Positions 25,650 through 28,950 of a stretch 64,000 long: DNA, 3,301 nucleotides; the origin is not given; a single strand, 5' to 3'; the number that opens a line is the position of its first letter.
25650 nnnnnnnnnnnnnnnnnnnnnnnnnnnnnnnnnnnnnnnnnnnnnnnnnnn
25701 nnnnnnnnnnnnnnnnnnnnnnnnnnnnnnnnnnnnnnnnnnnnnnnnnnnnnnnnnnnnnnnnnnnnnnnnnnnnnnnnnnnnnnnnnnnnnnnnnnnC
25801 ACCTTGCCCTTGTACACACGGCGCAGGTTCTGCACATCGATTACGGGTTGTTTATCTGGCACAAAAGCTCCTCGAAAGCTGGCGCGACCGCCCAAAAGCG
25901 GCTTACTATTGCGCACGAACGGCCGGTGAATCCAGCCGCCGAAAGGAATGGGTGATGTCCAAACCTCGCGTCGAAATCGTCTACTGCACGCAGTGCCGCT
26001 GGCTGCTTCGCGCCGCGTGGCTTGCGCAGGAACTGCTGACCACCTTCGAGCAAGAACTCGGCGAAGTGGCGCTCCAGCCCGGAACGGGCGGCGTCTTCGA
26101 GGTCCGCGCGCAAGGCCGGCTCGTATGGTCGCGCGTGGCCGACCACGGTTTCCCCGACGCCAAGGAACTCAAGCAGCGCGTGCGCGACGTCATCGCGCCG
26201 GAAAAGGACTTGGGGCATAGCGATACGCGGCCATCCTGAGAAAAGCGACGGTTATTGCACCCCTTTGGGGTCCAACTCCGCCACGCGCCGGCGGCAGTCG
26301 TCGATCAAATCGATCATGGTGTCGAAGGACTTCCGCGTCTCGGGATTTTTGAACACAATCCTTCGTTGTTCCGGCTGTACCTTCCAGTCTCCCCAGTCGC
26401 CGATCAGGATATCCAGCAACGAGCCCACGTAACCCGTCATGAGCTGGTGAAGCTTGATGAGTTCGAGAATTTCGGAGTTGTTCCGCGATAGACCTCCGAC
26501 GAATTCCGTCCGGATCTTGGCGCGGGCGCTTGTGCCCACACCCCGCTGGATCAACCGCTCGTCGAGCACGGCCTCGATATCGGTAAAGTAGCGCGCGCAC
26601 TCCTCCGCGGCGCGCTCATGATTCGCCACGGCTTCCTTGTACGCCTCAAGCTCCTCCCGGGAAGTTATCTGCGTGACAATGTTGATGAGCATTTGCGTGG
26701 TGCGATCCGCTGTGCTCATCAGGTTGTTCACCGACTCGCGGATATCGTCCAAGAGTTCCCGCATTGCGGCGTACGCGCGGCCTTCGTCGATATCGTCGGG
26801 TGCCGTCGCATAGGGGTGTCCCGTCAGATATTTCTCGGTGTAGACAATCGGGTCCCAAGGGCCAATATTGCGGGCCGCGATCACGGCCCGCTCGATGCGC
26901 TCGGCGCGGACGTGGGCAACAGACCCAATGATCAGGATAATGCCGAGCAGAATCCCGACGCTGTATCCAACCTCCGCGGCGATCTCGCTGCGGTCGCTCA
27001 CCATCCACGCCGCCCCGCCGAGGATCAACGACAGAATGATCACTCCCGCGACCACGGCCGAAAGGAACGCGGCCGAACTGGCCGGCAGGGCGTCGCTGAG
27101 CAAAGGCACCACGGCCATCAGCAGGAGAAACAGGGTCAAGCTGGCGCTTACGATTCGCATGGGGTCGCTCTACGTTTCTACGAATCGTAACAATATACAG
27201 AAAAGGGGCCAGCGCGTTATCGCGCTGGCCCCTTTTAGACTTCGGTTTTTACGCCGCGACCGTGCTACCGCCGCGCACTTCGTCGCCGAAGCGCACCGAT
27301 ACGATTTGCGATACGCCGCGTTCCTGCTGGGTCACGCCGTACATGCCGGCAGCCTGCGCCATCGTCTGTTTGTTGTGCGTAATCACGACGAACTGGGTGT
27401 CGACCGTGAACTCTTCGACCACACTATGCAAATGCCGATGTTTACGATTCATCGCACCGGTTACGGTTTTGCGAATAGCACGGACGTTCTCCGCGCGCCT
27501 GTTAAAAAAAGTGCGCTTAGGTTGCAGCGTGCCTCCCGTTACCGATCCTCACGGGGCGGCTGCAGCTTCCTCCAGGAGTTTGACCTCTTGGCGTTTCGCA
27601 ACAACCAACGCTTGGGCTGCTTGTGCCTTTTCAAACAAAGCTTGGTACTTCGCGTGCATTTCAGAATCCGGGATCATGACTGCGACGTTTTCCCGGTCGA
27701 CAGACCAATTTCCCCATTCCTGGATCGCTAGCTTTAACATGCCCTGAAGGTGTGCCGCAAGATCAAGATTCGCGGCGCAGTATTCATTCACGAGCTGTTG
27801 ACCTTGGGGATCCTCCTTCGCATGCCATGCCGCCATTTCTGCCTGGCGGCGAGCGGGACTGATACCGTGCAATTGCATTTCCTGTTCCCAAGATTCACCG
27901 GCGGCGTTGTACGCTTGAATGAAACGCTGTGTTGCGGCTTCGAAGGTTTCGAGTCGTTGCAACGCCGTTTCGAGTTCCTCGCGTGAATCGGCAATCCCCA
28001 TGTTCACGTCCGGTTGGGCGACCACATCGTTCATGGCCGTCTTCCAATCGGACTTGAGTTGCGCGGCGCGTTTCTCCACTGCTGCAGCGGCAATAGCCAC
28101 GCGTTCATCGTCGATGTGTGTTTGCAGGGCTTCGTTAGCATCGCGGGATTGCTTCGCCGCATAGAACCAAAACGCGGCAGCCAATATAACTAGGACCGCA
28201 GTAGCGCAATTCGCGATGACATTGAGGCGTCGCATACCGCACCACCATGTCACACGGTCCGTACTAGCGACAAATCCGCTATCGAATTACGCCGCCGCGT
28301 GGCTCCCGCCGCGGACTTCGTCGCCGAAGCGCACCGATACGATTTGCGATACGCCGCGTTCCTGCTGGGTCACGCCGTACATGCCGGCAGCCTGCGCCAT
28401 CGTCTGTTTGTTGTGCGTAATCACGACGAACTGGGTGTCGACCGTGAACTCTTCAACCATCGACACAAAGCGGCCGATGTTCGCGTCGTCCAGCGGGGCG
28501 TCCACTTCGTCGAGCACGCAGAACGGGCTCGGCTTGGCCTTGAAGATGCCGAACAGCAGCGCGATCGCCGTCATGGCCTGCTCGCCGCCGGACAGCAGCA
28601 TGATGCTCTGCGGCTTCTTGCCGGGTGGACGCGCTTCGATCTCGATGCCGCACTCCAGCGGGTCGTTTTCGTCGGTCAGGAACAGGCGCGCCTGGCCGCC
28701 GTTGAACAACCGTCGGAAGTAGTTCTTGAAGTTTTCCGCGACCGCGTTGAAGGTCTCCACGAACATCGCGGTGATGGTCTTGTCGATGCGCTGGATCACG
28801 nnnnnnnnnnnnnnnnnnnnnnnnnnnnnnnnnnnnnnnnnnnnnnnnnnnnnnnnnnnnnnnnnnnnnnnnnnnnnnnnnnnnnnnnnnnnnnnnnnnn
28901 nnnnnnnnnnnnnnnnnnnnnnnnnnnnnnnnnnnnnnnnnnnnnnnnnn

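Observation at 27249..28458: Near-identical ~170 bp direct repeat duplicating the 3' end of smc and bracketing a paralogous gene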

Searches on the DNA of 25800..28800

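Call 68: search_rna_families(source=window, start=25800, end=28800, threshold=evalue, max_evalue=1)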
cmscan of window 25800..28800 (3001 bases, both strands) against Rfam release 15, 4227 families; matches with E-value up to 1: 2.
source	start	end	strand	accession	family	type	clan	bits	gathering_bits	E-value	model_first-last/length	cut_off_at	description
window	27198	27306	-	RF02346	ar35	Gene; sRNA;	-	24.5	45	0.075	1-144/144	no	Alphaproteobacterial sRNA ar35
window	27201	27236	+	RF02346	ar35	Gene; sRNA;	-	24.1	45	0.092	106-141/144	no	Alphaproteobacterial sRNA ar35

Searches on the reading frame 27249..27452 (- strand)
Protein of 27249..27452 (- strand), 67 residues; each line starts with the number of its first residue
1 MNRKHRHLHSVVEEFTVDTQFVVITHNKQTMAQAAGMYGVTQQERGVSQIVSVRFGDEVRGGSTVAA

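Call 10: search_protein_families(library=pfam, proteins=[window:27249-27452:-], max_evalue=0.1)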
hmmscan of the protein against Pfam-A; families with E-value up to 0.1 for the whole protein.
window:27249-27452:- (67 aa): 2 families
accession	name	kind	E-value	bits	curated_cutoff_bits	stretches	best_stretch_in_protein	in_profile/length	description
PF02463.25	SMC_N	-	1.1e-05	25.5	40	1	4-48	175-219/220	RecF/RecN/SMC N terminal domain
PF15883.10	DUF4736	-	0.011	15.9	27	1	2-44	115-157/186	Domain of unknown function (DUF4736)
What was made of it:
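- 27249..27452 (-): 67-aa ORF: 10 codons from the geneB-type remnant fused in frame to the 57 C-terminal SMC residues. Most likely a pseudogene fragment. Weak SMC_N hit covering only the last 45 profile positions (call 10).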

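Call 45: find_encoding_contigs(protein=window:27249-27452:-, flank=3000, max_places=10)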
Protein window:27249-27452:- (67 aa): 1 contig read that carries it; 1 place shown.
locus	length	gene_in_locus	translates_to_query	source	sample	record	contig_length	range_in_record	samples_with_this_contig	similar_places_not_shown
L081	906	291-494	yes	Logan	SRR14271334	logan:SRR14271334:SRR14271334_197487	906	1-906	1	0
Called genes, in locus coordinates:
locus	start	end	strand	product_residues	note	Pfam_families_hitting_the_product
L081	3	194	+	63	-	?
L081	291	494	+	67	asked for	PF02463:SMC_N (weak)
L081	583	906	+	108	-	?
